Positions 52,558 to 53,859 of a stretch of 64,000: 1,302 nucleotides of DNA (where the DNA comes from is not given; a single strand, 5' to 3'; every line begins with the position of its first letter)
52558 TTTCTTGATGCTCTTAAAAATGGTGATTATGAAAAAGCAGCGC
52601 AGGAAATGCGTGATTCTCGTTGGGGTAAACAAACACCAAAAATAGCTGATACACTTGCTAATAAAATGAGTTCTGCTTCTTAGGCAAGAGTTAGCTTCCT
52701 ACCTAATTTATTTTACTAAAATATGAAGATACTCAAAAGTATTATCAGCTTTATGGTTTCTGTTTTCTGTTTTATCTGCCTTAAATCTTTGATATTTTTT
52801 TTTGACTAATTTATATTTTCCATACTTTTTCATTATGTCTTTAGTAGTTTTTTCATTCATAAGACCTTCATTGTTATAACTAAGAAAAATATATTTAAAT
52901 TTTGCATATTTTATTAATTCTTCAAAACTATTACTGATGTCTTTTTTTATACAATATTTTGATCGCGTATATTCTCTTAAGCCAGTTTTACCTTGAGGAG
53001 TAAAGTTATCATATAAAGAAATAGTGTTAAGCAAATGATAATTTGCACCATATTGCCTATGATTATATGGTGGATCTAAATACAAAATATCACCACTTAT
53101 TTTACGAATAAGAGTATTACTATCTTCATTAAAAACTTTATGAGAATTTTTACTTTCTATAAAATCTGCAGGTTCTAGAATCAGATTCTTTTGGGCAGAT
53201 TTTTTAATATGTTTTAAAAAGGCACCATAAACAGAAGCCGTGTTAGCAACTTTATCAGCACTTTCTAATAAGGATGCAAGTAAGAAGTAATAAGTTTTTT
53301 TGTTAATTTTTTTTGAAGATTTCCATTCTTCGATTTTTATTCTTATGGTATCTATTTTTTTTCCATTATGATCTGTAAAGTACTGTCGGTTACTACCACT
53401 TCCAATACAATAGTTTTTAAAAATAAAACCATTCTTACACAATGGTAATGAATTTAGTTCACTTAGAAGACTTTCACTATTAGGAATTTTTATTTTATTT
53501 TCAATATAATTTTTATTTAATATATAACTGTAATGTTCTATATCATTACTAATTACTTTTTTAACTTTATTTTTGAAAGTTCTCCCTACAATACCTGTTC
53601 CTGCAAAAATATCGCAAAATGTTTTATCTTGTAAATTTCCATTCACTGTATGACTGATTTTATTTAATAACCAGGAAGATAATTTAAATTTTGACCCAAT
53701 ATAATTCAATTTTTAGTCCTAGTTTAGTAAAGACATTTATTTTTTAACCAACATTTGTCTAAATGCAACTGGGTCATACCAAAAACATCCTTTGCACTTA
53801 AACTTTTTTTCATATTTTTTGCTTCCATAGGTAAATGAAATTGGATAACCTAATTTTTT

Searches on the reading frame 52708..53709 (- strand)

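Call 40: search_protein_families(library=ncbifam, max_evalue=1e-20, proteins=[window:52708-53709:-])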
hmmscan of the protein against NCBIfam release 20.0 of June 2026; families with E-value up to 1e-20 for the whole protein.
window:52708-53709:- (333 aa): 0 families

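Call 51: search_protein_families(library=pfam, max_evalue=0.00001, proteins=[window:52708-53709:-])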
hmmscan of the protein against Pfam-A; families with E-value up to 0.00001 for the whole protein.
window:52708-53709:- (333 aa): 1 family
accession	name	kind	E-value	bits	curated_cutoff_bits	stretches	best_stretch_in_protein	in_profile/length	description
PF02086.21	MethyltransfD12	-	3.5e-57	194.4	22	1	3-291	1-252/253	D12 class N6 adenine-specific DNA methyltransferase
